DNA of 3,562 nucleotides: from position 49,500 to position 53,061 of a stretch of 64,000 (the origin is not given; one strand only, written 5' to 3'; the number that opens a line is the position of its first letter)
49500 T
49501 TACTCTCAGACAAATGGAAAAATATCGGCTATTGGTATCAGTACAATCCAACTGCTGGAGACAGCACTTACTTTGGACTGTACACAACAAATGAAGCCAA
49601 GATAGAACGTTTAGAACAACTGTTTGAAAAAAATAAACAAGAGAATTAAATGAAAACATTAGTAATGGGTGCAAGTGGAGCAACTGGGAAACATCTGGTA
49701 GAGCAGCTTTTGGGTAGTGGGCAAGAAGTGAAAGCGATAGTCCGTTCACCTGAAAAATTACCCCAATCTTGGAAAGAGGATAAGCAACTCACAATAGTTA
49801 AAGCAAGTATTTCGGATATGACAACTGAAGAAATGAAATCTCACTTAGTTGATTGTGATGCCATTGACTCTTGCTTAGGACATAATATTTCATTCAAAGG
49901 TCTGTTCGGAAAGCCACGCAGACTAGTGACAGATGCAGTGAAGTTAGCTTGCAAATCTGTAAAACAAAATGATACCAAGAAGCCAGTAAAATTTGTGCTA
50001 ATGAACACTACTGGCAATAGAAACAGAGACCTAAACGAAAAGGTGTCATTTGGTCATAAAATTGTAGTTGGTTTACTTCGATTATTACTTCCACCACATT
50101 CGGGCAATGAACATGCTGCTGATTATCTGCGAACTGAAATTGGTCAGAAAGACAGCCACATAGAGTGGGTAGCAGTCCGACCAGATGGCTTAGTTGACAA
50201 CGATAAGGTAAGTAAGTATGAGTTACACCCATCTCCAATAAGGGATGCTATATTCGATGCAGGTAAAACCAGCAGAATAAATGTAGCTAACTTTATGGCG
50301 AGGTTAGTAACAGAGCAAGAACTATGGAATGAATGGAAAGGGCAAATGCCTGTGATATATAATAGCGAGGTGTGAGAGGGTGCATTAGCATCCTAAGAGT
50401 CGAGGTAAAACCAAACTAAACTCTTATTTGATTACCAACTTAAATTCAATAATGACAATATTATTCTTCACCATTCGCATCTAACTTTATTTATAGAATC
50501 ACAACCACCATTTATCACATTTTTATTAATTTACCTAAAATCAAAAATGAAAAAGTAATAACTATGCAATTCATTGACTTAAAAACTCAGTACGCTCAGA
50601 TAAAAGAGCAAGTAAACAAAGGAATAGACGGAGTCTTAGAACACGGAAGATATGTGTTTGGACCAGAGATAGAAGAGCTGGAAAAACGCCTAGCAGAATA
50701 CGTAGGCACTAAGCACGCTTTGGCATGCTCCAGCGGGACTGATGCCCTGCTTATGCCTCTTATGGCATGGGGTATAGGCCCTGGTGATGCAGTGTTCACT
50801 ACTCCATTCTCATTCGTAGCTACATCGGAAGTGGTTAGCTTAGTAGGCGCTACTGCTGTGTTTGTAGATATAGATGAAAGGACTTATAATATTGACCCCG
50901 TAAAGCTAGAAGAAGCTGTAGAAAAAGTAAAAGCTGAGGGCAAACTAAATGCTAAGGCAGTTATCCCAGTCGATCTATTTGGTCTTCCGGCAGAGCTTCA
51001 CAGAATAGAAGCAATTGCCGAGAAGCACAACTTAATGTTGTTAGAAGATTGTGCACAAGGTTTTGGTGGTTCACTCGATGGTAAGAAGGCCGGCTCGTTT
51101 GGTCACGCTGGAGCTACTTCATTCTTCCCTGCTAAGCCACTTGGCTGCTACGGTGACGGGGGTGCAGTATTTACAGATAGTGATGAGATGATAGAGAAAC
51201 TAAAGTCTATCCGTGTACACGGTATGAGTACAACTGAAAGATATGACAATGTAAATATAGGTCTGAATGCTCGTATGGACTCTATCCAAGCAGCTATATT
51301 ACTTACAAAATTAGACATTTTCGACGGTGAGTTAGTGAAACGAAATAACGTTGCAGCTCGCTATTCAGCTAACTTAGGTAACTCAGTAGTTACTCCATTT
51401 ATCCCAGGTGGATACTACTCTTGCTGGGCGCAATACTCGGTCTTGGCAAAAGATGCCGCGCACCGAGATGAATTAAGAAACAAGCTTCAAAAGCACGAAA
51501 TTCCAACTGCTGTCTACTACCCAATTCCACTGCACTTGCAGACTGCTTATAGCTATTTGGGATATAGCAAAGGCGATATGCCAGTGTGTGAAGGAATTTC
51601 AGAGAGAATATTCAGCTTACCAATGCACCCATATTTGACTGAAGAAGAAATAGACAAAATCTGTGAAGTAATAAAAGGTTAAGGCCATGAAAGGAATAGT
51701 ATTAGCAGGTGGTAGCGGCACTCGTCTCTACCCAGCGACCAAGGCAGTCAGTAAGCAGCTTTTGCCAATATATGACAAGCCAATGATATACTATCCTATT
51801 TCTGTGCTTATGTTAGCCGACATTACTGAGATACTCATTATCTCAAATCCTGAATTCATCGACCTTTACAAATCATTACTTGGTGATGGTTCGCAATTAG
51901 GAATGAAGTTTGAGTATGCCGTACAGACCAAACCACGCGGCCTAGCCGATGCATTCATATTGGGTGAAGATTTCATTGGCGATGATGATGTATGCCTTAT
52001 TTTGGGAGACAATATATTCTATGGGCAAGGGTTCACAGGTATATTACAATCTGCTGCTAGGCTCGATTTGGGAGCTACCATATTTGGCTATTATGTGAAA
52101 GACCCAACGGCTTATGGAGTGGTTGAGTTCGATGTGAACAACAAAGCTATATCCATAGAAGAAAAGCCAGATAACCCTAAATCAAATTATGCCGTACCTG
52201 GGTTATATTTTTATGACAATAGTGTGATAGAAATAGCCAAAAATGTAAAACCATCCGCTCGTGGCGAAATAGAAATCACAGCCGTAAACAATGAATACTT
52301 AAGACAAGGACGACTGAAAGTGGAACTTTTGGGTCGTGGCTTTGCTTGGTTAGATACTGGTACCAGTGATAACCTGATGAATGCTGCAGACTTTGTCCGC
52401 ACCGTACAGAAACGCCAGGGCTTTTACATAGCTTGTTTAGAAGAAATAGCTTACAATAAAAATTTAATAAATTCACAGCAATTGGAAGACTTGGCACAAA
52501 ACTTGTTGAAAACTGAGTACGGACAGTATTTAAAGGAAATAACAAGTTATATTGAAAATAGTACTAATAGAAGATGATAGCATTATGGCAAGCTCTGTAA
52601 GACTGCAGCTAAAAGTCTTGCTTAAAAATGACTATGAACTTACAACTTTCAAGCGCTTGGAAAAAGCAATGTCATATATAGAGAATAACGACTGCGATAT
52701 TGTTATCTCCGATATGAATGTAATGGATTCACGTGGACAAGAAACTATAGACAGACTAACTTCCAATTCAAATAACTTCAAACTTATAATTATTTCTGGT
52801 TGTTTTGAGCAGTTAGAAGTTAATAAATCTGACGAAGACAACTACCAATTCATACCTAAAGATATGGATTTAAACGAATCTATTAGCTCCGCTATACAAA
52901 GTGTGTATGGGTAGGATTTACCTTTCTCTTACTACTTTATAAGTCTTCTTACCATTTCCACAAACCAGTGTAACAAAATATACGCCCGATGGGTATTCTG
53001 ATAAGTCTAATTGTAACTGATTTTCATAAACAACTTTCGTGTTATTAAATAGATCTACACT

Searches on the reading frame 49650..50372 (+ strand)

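Call 56: search_protein_families(library=pfam, proteins=[window:49650-50372:+], max_evalue=0.01)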
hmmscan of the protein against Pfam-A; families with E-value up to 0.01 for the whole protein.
window:49650-50372:+ (241 aa): 5 families
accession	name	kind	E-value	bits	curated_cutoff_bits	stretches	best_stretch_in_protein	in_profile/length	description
PF13460.12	NAD_binding_10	-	2.1e-23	83.6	27.2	1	7-222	1-183/184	NAD(P)H-binding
PF05368.20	NmrA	-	1.5e-05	25.2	27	1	3-66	5-67/298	NmrA-like family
PF01370.27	Epimerase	-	1.5e-05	24.9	20.9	1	4-72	2-68/240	NAD dependent epimerase/dehydratase family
PF16363.11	GDP_Man_Dehyd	-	0.00085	19.3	27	1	4-58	1-65/332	GDP-mannose 4,6 dehydratase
PF01118.30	Semialdhyde_dh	-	0.0036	18.1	26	0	4-82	3-80/121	Semialdehyde dehydrogenase, NAD binding domain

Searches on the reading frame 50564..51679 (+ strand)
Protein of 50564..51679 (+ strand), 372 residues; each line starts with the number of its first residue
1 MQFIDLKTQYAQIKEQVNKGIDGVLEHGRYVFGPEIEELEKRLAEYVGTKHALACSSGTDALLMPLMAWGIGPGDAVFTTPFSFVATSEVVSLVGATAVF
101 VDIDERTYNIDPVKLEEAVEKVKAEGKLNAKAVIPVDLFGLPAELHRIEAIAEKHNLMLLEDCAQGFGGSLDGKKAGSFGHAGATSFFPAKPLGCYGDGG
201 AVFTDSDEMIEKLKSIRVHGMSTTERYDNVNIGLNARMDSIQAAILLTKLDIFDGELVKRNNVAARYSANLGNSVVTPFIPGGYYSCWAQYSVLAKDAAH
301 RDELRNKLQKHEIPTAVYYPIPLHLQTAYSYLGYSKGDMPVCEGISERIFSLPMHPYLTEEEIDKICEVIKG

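Call 56: search_protein_families(library=pfam, proteins=[window:50564-51679:+], max_evalue=0.01)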
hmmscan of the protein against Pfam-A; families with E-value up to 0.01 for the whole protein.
window:50564-51679:+ (372 aa): 3 families
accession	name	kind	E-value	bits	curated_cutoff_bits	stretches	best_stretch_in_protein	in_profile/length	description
PF01041.23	DegT_DnrJ_EryC1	-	1.6e-108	363.6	19.8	1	12-370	2-359/360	DegT/DnrJ/EryC1/StrS aminotransferase family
PF00155.27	Aminotran_1_2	-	1.7e-09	37.7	19.7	1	35-219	40-247/361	Aminotransferase class I and II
PF01212.27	Beta_elim_lyase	-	0.00017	21.4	27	1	29-164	27-170/288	Beta-eliminating lyase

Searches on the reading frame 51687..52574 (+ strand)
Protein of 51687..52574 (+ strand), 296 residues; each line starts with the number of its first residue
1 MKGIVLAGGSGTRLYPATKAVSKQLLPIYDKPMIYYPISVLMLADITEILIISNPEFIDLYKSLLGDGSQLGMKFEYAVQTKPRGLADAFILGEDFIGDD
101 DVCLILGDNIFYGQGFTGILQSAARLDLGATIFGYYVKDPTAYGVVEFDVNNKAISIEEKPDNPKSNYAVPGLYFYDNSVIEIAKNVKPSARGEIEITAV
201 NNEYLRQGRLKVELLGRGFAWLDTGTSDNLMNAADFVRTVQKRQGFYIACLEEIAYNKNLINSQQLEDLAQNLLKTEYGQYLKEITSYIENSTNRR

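Call 56: search_protein_families(library=pfam, proteins=[window:51687-52574:+], max_evalue=0.01)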
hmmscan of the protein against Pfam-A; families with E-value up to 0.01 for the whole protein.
window:51687-52574:+ (296 aa): 2 families
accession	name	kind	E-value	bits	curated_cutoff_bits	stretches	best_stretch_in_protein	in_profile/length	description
PF00483.29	NTP_transferase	-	5e-72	242.8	21.2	1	2-238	1-243/245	Nucleotidyl transferase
PF12804.13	NTP_transf_3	-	4.9e-06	27.2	27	1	3-114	1-101/160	MobA-like NTP transferase domain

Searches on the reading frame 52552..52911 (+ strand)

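Call 56: search_protein_families(library=pfam, proteins=[window:52552-52911:+], max_evalue=0.01)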
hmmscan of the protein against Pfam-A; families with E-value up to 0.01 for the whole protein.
window:52552-52911:+ (120 aa): 1 family
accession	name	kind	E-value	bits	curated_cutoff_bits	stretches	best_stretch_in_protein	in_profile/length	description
PF00072.30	Response_reg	-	1e-11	45.4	30.2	1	3-109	1-105/111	Response regulator receiver domain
